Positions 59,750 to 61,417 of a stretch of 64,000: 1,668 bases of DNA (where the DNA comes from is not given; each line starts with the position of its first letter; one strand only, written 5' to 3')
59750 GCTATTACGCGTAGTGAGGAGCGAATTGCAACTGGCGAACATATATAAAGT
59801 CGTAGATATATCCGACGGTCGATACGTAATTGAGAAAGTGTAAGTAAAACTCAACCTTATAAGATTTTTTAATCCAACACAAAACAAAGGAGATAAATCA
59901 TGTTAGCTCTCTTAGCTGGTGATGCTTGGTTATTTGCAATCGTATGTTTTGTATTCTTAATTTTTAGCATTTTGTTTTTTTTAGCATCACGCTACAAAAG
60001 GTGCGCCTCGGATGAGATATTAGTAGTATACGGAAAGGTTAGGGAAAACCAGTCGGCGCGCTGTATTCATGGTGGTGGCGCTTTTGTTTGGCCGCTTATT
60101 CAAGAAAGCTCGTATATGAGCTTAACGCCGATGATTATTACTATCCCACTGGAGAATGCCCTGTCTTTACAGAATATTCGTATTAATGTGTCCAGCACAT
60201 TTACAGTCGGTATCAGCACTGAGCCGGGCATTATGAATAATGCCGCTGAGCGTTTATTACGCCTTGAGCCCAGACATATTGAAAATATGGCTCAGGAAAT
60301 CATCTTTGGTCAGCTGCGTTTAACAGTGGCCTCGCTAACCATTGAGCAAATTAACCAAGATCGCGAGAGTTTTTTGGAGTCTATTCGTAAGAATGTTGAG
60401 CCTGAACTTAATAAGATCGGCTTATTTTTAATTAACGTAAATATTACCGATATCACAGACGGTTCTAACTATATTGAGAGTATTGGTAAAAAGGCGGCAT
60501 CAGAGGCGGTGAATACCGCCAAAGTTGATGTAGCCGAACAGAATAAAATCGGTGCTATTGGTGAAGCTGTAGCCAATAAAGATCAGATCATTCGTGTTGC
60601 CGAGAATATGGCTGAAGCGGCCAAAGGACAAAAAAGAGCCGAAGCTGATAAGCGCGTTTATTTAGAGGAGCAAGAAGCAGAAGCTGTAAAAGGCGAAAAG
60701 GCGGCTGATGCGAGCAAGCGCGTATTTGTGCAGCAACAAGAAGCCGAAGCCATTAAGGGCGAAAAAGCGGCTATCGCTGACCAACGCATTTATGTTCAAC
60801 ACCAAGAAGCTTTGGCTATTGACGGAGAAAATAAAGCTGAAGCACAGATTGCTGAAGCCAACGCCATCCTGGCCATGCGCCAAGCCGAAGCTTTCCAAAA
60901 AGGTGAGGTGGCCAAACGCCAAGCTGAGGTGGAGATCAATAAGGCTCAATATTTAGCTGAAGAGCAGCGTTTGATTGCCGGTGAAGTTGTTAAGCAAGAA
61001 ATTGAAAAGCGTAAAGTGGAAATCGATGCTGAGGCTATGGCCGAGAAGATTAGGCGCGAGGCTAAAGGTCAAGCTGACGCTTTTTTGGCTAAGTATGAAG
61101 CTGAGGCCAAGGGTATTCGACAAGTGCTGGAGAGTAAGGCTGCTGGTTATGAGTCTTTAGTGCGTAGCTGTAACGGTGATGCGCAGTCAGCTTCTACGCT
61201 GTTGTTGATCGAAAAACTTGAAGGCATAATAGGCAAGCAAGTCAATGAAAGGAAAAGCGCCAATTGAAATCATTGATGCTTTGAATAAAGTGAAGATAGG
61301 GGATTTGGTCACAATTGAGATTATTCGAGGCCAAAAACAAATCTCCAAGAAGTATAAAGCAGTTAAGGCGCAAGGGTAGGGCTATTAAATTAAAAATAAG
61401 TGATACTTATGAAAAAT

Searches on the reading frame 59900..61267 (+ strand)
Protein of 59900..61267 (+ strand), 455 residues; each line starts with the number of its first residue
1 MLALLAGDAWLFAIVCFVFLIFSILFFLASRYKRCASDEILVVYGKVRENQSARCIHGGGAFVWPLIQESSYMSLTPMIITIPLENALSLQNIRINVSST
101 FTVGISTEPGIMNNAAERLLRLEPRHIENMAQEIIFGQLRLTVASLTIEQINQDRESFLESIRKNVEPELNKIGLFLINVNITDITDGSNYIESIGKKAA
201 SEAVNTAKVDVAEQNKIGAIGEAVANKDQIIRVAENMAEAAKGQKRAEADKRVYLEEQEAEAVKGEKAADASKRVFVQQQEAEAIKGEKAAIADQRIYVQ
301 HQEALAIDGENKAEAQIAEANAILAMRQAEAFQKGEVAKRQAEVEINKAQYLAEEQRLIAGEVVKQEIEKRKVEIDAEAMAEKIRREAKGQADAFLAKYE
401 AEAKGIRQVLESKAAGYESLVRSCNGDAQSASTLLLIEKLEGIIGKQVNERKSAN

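Call 16: search_protein_families(library=ncbifam, proteins=[window:59900-61267:+])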
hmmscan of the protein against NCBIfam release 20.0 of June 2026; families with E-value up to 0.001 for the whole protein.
window:59900-61267:+ (455 aa): 1 family
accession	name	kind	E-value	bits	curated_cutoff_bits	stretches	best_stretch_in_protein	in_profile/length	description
NF058507.1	FlotScfldFlot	equivalog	4.7e-29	101.8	700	1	13-353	4-362/477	flotillin lipid rafts scaffold protein FloT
